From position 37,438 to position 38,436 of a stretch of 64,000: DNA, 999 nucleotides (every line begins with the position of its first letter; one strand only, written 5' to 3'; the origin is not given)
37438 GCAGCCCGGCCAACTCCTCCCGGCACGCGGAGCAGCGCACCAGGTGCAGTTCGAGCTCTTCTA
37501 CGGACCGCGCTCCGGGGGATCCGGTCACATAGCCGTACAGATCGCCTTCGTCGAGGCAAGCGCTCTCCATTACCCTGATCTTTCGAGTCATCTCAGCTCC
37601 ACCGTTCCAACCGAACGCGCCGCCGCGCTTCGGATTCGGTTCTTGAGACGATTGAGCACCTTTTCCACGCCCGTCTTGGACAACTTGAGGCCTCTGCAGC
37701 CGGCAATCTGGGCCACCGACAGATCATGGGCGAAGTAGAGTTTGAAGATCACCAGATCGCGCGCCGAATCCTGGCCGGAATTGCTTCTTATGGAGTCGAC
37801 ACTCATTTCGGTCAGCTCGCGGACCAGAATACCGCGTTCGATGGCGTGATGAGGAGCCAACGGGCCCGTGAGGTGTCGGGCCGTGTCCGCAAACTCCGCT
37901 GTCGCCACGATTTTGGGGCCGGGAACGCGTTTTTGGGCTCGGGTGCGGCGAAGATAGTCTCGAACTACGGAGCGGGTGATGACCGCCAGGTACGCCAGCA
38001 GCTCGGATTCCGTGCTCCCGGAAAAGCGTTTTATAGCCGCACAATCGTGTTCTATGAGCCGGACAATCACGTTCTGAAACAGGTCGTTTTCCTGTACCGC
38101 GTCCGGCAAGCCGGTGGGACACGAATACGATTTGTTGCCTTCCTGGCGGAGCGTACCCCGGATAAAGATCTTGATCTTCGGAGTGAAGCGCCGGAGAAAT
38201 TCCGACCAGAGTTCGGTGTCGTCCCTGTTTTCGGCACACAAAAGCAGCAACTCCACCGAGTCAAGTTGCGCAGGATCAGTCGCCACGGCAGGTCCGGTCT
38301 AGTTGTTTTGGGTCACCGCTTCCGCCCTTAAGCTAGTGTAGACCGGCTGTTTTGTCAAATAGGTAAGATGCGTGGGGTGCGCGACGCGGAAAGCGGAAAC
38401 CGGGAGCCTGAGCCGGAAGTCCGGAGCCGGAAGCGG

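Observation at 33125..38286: ECF sigma factor coupled to a giant anti-sigma(ZAS)-TM-TPR-CHAT protease fusion, plus a secreted orphan and a second soluble mini-ZAS protein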

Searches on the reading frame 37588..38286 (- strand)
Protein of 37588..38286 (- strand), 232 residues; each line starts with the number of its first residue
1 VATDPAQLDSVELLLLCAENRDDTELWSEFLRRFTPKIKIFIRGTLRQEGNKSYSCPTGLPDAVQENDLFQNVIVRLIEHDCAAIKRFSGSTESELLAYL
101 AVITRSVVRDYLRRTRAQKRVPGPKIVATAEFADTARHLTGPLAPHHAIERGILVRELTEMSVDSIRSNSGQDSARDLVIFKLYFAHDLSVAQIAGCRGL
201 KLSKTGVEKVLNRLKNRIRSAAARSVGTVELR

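Call 3: search_protein_families(library=pfam, proteins=[window:37588-38286:-], max_evalue=0.1)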
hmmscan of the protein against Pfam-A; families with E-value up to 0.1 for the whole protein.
window:37588-38286:- (232 aa): 1 family
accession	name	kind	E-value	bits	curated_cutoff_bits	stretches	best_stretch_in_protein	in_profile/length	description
PF04542.20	Sigma70_r2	-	0.00027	21.1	24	1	63-116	20-69/71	Sigma-70 region 2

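Call 4: search_protein_families(library=ncbifam, proteins=[window:37588-38286:-], max_evalue=0.1)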
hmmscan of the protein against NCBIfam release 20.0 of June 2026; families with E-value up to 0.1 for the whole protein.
window:37588-38286:- (232 aa): 13 families
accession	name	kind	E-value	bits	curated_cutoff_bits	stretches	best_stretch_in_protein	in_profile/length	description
TIGR02937.1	sigma70-ECF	superfamily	8.1e-13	48.3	42.9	1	31-221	7-164/165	sigma-70 family RNA polymerase sigma factor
NF007231.0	PRK09649.1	equivalog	0.00022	21.1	219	1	60-122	44-100/185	RNA polymerase sigma factor SigC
NF009191.0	PRK12539.1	subfamily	0.0013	18.3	171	1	15-119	11-99/185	sigma-70 family RNA polymerase sigma factor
NF007220.0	PRK09639.1-5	equivalog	0.0014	18.4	260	1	65-224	29-170/181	RNA polymerase sigma factor SigX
NF009165.0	PRK12512.1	equivalog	0.0015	18.2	198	1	18-127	15-108/184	RNA polymerase sigma factor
TIGR02479.1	FliA_WhiG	subfamily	0.0016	18.2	189.6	0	59-117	19-73/224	FliA/WhiG family RNA polymerase sigma factor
NF009172.0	PRK12519.1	subfamily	0.0016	18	222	1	65-121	55-105/194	RNA polymerase sigma factor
TIGR02952.1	Sig70_famx2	equivalog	0.0021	18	206.45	1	67-159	39-117/170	ECF subfamily RNA polymerase sigma factor, BldN family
TIGR02984.1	Sig-70_plancto1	subfamily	0.003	17.2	183.75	1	62-215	34-181/189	RNA polymerase sigma-70 factor, Planctomycetaceae-specific subfamily 1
TIGR02985.1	Sig70_bacteroi1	subfamily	0.0032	17.7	126.4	1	67-217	29-157/162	RNA polymerase sigma-70 factor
NF005413.0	PRK06986.1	subfamily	0.0074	16.1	201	0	174-220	190-234/241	RNA polymerase sigma factor FliA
NF041236.1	CAS_III-E_sigma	exception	0.0088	16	100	1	65-120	50-101/206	type III-E CRISPR-associated RpoE-like sigma factor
TIGR02989.1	Sig-70_gvs1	subfamily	0.031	14.2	124.55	0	65-121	27-77/158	RNA polymerase sigma-70 factor, Rhodopirellula/Verrucomicrobium family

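Call 10: search_solved_structures(query=window:37588-38286:-, max_evalue=0.01, show_alignments=1)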
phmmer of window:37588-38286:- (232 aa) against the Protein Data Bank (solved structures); distinct sequences matched with E-value up to 0.01: 0.

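Call 40: search_solved_structures(query=A2, max_evalue=1, show_alignments=0)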
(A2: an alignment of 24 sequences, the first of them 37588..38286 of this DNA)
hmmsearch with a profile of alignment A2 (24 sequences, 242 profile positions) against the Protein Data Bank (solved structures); distinct sequences matched with E-value up to 1: 12.
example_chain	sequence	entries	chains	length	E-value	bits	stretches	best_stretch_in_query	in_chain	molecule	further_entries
9wsm_F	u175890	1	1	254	0.00097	21.8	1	175-217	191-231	RNA polymerase sigma factor FliA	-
9wsf_A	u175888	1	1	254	0.00098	21.8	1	175-218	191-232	RNA polymerase sigma factor FliA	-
7lq4_A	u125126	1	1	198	0.0015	21.2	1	165-234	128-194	WhiG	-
1rp3_A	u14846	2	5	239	0.0048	19.5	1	155-226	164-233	RNA polymerase sigma factor SIGMA-28 (FliA) | RNA polymerase sigma factor FliA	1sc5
6pfj_A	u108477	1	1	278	0.015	17.9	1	166-214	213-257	RNA polymerase sigma factor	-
6pfv_A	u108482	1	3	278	0.016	17.8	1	166-214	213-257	RNA polymerase sigma factor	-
2o7g_A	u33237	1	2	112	0.037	16.6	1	49-137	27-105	Probable RNA polymerase sigma-C factor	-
6pmi_F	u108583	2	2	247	0.076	15.6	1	163-234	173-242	RNA polymerase sigma factor FliA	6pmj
2q1z_A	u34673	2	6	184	0.083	15.4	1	13-80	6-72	RpoE, ECF SigE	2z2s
8jzt_A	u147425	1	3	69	0.31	13.6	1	179-230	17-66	RNA polymerase sigma factor SigF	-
7bhy_A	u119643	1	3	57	0.38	13.3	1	192-227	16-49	Deoxyribonucleoside regulator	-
9i5v_14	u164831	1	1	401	0.78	12.3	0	150-228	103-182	Ribosome-associated translation inhibitor RaiA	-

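Call 51: search_protein_families(library=padloc, proteins=[window:37588-38286:-], max_evalue=0.01)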
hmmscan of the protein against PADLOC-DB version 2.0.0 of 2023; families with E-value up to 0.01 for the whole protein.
window:37588-38286:- (232 aa): 0 families

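Call 74: list_cluster_members(proteins=[P0001, window:37588-38286:-, P0075, window:33128-33340:-, window:32354-33052:+])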
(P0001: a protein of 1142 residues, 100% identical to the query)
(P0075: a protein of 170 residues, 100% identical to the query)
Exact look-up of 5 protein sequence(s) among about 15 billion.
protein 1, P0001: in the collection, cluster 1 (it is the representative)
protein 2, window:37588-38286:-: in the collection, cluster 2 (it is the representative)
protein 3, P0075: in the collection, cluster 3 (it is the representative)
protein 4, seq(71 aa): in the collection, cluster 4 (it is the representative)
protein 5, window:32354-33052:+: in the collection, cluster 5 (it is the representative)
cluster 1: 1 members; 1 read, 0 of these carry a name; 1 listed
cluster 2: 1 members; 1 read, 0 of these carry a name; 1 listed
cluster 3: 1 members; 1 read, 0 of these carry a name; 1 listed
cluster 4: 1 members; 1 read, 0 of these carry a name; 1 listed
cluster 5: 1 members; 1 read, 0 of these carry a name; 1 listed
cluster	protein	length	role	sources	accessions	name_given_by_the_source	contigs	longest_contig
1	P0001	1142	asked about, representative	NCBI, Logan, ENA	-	-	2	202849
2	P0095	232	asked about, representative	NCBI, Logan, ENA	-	-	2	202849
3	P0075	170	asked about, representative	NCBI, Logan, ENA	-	-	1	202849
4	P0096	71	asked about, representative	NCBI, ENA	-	-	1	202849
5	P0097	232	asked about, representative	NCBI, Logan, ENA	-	-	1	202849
